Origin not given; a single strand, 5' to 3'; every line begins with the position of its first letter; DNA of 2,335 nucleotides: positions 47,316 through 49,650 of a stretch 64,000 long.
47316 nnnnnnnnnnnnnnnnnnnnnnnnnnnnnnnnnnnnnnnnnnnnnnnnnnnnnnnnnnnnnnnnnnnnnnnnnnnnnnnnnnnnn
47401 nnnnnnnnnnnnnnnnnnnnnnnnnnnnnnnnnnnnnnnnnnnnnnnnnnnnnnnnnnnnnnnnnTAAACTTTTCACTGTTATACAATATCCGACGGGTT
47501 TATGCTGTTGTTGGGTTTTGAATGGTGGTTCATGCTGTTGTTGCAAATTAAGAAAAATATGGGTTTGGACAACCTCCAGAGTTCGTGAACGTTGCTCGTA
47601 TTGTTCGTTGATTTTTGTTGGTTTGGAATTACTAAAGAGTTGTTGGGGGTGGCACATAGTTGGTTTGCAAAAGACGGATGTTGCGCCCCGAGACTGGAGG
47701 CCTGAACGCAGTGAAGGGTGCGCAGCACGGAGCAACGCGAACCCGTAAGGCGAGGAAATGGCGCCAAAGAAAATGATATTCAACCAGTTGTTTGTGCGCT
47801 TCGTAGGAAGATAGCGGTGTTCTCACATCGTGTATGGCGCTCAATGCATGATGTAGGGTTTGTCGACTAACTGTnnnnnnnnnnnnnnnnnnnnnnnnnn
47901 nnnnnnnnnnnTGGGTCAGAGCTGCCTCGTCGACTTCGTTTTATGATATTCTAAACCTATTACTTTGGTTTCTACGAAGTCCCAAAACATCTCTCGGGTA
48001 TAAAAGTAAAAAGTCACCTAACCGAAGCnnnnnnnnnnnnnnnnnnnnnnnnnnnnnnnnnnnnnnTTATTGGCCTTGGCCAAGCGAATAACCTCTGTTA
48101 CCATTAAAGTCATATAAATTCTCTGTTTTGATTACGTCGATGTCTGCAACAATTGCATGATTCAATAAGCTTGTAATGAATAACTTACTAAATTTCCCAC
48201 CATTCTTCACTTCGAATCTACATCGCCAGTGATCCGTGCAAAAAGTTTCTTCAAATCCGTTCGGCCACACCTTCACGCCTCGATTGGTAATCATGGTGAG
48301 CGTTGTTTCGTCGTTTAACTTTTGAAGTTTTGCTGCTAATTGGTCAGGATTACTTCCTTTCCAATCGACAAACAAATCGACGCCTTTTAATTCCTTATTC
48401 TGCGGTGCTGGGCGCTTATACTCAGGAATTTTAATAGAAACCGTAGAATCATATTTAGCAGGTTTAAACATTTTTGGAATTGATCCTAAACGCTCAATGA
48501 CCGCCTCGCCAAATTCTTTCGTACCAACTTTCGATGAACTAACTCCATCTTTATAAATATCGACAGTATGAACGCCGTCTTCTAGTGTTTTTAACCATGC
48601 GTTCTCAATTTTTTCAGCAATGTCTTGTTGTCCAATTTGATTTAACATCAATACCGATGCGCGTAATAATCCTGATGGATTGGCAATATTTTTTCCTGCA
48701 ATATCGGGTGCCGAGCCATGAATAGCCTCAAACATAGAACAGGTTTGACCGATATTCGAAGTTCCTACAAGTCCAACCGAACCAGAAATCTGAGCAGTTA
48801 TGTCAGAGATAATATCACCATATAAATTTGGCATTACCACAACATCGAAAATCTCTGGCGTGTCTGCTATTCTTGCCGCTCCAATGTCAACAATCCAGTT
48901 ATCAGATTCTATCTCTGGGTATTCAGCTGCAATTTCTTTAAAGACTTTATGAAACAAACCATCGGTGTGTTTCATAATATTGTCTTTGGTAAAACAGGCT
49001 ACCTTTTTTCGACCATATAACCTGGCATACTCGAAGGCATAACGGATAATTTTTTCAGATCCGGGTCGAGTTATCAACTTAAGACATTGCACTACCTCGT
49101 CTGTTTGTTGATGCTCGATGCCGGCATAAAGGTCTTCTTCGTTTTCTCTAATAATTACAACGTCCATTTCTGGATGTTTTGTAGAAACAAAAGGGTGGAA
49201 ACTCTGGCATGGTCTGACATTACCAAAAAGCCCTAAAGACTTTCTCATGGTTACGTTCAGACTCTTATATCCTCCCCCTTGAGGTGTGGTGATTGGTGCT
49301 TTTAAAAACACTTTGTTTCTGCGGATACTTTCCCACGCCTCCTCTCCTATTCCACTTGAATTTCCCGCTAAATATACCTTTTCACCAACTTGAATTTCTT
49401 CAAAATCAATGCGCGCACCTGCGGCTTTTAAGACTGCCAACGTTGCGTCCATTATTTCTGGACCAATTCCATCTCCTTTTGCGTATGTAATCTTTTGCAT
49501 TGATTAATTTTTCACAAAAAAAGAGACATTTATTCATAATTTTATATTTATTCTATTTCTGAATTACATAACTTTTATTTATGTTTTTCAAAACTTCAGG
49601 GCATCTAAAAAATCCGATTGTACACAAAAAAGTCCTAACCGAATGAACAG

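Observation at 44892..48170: About 3.1-kb segment bracketed by ~160-bp direct repeats that each contain the icd 3' end plus its terminator hairpin (e14-like integration scar?)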

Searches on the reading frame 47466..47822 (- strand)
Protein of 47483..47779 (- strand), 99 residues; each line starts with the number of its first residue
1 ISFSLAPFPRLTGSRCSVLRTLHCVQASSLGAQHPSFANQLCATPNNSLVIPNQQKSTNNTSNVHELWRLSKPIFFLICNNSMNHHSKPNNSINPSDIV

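Call 44: search_protein_families(library=pfam, max_evalue=1, proteins=[window:47483-47779:-, window:47466-47822:-])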
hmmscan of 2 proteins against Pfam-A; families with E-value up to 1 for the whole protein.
seq(99 aa): 0 families

seq(119 aa): 0 families
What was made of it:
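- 47450..47999 (.): 550-nt non-coding block upstream of the cyclase gene, with a GC-rich core (47600-47900, about 50% GC); identity unknown. No Pfam hit in six frames (call 44).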

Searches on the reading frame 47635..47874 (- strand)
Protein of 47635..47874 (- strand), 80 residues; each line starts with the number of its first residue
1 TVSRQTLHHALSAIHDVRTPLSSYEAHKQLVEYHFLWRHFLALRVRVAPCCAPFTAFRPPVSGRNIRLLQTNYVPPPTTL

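Call 44: search_protein_families(library=pfam, max_evalue=1, proteins=[window:47635-47874:-])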
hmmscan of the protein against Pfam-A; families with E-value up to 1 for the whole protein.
seq(80 aa): 1 family
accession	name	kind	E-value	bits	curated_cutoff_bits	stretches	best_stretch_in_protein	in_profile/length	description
PF10819.13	DUF2564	-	0.051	14.4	26.3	1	3-37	27-61/79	Protein of unknown function (DUF2564)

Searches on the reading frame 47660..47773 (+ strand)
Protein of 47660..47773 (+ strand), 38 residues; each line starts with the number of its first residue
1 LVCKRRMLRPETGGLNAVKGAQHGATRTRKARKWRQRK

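Call 44: search_protein_families(library=pfam, max_evalue=1, proteins=[window:47660-47773:+])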
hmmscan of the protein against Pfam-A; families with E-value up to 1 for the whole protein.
seq(38 aa): 1 family
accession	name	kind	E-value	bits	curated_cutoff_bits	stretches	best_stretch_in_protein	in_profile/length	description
PF08648.17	SNRNP27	-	0.07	13.7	23.1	1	16-36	21-41/56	U4/U6.U5 small nuclear ribonucleoproteins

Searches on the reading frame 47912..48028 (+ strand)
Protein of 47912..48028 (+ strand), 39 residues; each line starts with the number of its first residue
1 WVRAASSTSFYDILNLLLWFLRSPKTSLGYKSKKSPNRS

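Call 44: search_protein_families(library=pfam, max_evalue=1, proteins=[window:47912-48028:+])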
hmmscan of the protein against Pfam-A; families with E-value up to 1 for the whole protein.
seq(39 aa): 1 family
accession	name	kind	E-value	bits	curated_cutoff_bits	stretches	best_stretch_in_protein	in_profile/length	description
PF17318.7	DUF5361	-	0.018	15.3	26.8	1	11-37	12-34/36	Family of unknown function (DUF5361)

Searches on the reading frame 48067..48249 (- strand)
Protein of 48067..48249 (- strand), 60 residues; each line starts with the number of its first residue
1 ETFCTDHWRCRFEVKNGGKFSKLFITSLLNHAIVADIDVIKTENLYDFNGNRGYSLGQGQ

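Call 26: find_related_loci(query=window:48067-48249:-, collection=viral_contigs, flank=10000)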
Query window:48067-48249:- (60 aa) in viral_contigs; peptide patterns used: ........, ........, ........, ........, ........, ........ (x = any residue, [..] = any of these).
106 stretches matched a pattern, but none encodes a relative of the query by tblastn (E <= 1e-3).
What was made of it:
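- Tried and rejected: Viral contigs: nothing with the window's C-terminal peptides (call 26).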

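Call 59: find_related_loci(query=A4, collection=viral_contigs, flank=10000)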
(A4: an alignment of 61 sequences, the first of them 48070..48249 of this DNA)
Query A4 (60 aa) in viral_contigs; peptide patterns used: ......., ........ (x = any residue, [..] = any of these).
86 stretches matched a pattern; 1 encode a relative of the query (tblastn E <= 1e-3); 1 distinct loci.
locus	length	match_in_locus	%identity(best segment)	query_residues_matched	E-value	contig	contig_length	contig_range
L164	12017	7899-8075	48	1-60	6e-16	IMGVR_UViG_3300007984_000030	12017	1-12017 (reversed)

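Call 62: search_protein_families(library=pfam, max_evalue=0.001, proteins=[L164:9369-10514:-, L164:8666-8995:-, L164:10598-10906:-, L164:10915-11178:-, L164:11178-11702:-, L164:24-1196:-, L164:1946-4594:-, L164:5802-6569:-, L164:4710-5348:-, L164:1210-1827:-])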
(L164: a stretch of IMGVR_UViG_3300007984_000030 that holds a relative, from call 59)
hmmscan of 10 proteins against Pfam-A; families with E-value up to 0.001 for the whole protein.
L164:9369-10514:- (381 aa): 0 families

L164:8666-8995:- (109 aa): 0 families

L164:10598-10906:- (102 aa): 0 families

L164:10915-11178:- (87 aa): 0 families

L164:11178-11702:- (174 aa): 0 families

L164:24-1196:- (390 aa): 0 families

L164:1946-4594:- (882 aa): 1 family
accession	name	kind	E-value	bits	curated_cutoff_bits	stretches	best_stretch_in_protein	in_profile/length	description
PF17482.7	Phage_sheath_1C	-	6e-14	52.4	26.9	1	775-873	4-103/104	Phage tail sheath C-terminal domain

L164:5802-6569:- (255 aa): 0 families

L164:4710-5348:- (212 aa): 1 family
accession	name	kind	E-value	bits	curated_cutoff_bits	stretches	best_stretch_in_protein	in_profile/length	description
PF21448.3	DNMK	-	2.8e-12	47.2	27.1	1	73-144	123-198/232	Deoxynucleotide monophosphate kinase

L164:1210-1827:- (205 aa): 0 families

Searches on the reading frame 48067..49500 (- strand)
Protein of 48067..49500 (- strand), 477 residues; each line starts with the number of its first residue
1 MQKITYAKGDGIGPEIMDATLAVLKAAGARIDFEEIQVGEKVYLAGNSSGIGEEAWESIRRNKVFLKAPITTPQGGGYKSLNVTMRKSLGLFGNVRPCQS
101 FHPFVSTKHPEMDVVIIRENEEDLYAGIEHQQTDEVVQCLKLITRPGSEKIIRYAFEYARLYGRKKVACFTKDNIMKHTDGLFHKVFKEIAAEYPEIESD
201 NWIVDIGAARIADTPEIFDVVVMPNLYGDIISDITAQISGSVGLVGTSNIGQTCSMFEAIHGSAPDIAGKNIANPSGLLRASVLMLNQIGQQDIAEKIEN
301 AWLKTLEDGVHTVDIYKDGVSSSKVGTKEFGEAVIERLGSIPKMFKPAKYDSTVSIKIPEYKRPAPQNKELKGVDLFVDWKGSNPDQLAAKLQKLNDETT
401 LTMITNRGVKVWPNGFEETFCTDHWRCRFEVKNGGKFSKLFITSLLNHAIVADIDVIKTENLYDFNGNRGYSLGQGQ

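Call 5: search_protein_families(library=pfam, proteins=[window:48067-49500:-])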
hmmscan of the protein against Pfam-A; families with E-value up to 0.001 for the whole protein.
window:48067-49500:- (477 aa): 2 families
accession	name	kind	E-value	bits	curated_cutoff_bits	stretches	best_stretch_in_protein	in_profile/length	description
PF00180.25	Iso_dh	-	1.3e-95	321.1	27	1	3-334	1-348/348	Isocitrate/isopropylmalate dehydrogenase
PF18324.6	Isocitrate_DH_C_bact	-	1e-43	148.3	25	1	369-477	1-110/110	Bacterial isocitrate dehydrogenase, C-terminal domain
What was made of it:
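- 48067..49500 (-): icd, isocitrate dehydrogenase, 477 aa, intact. Pfam Iso_dh E 1e-95 plus Isocitrate_DH_C_bact E 1e-43 (call 5).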

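Call 10: find_related_loci(query=window:48067-49500:-, collection=genome_contigs, flank=10000)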
Query window:48067-49500:- (477 aa) in genome_contigs; peptide patterns used: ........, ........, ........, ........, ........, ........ (x = any residue, [..] = any of these).
600 stretches matched a pattern (row limit reached: there are more); 598 encode a relative of the query (tblastn E <= 1e-3); the best 80 are kept; 80 distinct loci.
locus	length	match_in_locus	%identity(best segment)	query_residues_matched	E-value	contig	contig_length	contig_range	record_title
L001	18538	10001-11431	78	1-477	0e+0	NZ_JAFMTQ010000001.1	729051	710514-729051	Aureitalea sp. L0-47 scaffold_1_length=729052, whole genome shotgun sequence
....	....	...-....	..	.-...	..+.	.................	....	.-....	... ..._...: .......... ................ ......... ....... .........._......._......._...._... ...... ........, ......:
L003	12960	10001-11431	75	1-477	0e+0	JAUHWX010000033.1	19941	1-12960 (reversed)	MAG: Bacteroidia bacterium isolate 2_bin.37 NODE_1809_length_19941_cov_1.346321, whole genome shotgun sequence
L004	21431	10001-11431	75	1-477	0e+0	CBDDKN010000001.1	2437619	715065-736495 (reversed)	MAG: Saprospiraceae bacterium isolate 725c2dce-8a2b-4b39-aa15-ffadb343fa20 genome assembly, contig: contig_1, whole geno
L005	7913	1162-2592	75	1-477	0e+0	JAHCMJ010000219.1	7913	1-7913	MAG: Cyclobacteriaceae bacterium HetDA_MAG_MS6 metaspades-bin-6_218, whole genome shotgun sequence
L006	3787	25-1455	75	1-477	0e+0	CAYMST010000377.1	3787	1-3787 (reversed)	MAG TPA_asm: uncultured Roseivirgaceae bacterium isolate SRP135972_co1_253 genome assembly, contig: NODE_42797_length_37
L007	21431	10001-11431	74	1-477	0e+0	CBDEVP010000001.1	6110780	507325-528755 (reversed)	MAG: Cyclobacteriaceae bacterium isolate 71ba2da1-5d22-415a-bb46-bbf8e2cda1a7 genome assembly, contig: contig_1, whole g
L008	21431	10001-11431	73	1-477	0e+0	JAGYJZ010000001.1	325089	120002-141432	MAG: Salibacteraceae bacterium isolate M30B54 1, whole genome shotgun sequence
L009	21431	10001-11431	74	1-477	0e+0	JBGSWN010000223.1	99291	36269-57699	MAG: Saprospiraceae bacterium isolate JTS-AC482 k141_4207776, whole genome shotgun sequence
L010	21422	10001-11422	72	4-477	0e+0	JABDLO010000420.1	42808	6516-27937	MAG: Saprospiraceae bacterium isolate SS_bin_77 k127_2024143, whole genome shotgun sequence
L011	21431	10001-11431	72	1-477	0e+0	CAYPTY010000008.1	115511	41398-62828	MAG TPA_asm: uncultured Balneolaceae bacterium isolate SRP141376_co5_385 genome assembly, contig: NODE_292_length_115511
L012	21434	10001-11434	72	1-477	0e+0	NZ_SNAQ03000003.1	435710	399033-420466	Lewinella sp. W8 NODE_3_length_435710_cov_28.512382, whole genome shotgun sequence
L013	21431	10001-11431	73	1-477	0e+0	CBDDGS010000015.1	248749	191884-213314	MAG: Cyclobacteriaceae bacterium isolate 7bf65b70-e105-457f-9ef6-09cd8f831aad genome assembly, contig: contig_15, whole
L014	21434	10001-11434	70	1-477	0e+0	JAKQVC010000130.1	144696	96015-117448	MAG: Bacteroidota bacterium isolate USST_maxbin.122 k141_776716, whole genome shotgun sequence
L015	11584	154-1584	70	1-477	0e+0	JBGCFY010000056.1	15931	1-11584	MAG: Saprospiraceae bacterium isolate SGMAG-11 contig56, whole genome shotgun sequence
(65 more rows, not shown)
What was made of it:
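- Tried and rejected: Genome scan with icd: best hit 78% (call 10).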

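Call 13: find_encoding_contigs(protein=window:48067-49500:-, flank=10000, max_places=10)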
Protein window:48067-49500:- (477 aa): no gene with exactly this product is on record in the collection.

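Call 15: find_related_loci(query=window:48067-49500:-, collection=metagenome_contigs, flank=10000)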
Query window:48067-49500:- (477 aa) in metagenome_contigs; peptide patterns used: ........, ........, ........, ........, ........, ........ (x = any residue, [..] = any of these).
600 stretches matched a pattern (row limit reached: there are more); 597 encode a relative of the query (tblastn E <= 1e-3); the best 80 are kept; 80 distinct loci.
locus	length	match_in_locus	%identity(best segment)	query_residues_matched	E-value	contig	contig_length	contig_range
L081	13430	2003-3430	75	1-477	0e+0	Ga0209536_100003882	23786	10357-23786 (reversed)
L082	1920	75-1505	75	1-477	0e+0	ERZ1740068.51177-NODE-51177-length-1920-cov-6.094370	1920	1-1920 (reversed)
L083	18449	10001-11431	72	1-477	0e+0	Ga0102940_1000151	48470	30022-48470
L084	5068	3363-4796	71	1-477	0e+0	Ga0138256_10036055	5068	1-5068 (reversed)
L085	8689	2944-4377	71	1-477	0e+0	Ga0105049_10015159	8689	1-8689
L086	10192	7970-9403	70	1-477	0e+0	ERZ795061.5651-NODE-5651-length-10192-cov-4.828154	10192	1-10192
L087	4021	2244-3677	70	1-477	0e+0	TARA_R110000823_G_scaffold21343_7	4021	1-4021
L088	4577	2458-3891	70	1-477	0e+0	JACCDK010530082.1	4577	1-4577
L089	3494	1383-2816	70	1-477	0e+0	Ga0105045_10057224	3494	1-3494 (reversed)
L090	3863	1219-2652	69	1-477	0e+0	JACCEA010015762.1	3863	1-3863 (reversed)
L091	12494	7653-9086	70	1-477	0e+0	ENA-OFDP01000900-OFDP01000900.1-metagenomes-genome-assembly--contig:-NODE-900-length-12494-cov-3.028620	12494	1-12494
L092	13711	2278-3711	70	1-477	0e+0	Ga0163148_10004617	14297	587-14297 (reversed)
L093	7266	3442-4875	70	1-477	0e+0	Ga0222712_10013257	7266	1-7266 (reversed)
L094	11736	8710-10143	71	1-477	0e+0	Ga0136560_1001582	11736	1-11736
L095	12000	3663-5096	69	1-477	0e+0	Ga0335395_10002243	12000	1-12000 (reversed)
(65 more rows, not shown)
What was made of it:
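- Tried and rejected: Metagenome scan with icd: best hit 75% (call 15).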

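Call 18: list_cluster_members(proteins=[P0001, window:48067-49497:-, window:45176-47446:-])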
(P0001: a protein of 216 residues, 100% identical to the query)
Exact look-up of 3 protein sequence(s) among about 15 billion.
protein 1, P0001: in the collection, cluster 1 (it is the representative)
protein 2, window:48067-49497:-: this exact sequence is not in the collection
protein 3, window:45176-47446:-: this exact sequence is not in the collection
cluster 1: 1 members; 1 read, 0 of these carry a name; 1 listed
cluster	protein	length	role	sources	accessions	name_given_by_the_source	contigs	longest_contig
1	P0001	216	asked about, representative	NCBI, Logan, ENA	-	-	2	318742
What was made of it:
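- Tried and rejected: The cluster look-up gave no names (call 18).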

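Call 36: search_protein_families(library=pfam, alignment_id=A2, max_evalue=0.00001)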
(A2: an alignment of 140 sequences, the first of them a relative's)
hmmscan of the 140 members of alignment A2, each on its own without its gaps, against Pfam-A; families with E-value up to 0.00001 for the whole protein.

A. member 1, L001:12094-13176:- (360 aa): 1 family
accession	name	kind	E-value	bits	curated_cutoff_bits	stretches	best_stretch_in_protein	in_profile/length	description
PF11845.13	Tll0287-like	-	3.1e-20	73.5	24.1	1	222-354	34-142/144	Tll0287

B. families by the number of members that match (of 140 scanned): 113 families (the first 25 are shown)
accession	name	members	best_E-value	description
PF20376.4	DUF6671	23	1.4e-103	Domain of unknown function (DUF6671)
PF05982.17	Sbt_1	16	3.3e-116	Na+-dependent bicarbonate transporter superfamily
PF01300.24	Sua5_yciO_yrdC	12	2.6e-59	Telomere recombination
PF03481.19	Sua5_C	12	1.5e-28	Threonylcarbamoyl-AMP synthase, C-terminal domain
PF01979.26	Amidohydro_1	7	4.5e-25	Amidohydrolase family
PF07969.17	Amidohydro_3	7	4.8e-15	Amidohydrolase family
PF07690.21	MFS_1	4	8.3e-44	Major Facilitator Superfamily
PF01098.24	FTSW_RODA_SPOVE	3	2.2e-77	Cell cycle protein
PF13561.12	adh_short_C2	2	5.3e-72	Enoyl-(Acyl carrier protein) reductase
PF07726.17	AAA_3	2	7e-66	ATPase family associated with various cellular activities (AAA)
PF00106.31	adh_short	2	3e-60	short chain dehydrogenase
PF03466.25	LysR_substrate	2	9.8e-42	LysR substrate binding domain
PF02321.23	OEP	2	3.1e-41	Outer membrane efflux protein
PF00005.33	ABC_tran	2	1.7e-37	ABC transporter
PF04389.22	Peptidase_M28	2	5.2e-36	Peptidase family M28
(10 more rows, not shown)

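Call 65: find_homologous_proteins(query=window:48067-49500:-, max_evalue=1e-100)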
Query window:48067-49500:- (477 aa): 8000 proteins with E <= 1e-100 among 8000 candidates; the best 120 are listed.
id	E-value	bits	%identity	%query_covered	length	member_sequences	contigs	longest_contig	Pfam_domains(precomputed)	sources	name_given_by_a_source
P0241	0.0e+0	1090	100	100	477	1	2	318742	PF18324.7,PF00180.26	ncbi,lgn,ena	-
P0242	1.2e-259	880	78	100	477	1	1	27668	PF18324.7,PF00180.26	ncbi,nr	ncbi:MAG: NADP-dependent isocitrate dehydrogenase [Bacteroidetes bacterium]|nr:MAG: NADP-dependent i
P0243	1.2e-259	880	78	100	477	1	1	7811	PF18324.7,PF00180.26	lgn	-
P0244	4.3e-256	868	77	100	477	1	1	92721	PF18324.7,PF00180.26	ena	-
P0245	6.6e-256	867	77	100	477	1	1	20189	PF18324.7,PF00180.26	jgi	jgi:isocitrate dehydrogenase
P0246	9.6e-256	867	78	100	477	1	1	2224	PF18324.7,PF00180.26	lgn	-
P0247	3.8e-255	865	77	100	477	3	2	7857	PF18324.7,PF00180.26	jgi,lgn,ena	-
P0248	8.9e-255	864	77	100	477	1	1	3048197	PF18324.7,PF00180.26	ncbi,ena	-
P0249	1.3e-253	860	77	100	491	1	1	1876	PF18324.7,PF00180.26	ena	-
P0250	1.6e-253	860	77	100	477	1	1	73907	PF18324.7,PF00180.26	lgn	-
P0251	2.0e-253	859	78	100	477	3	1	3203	PF18324.7,PF00180.26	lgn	-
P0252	2.0e-253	859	77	100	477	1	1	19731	PF18324.7,PF00180.26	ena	-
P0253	4.2e-253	858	77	100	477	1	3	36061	PF18324.7,PF00180.26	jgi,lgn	jgi:isocitrate dehydrogenase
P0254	5.6e-253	858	77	100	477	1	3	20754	PF18324.7,PF00180.26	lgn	-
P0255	6.5e-253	858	77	100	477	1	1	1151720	PF18324.7,PF00180.26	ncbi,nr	ncbi:MAG: NADP-dependent isocitrate dehydrogenase [Cytophagales bacterium]|nr:NADP-dependent isocitr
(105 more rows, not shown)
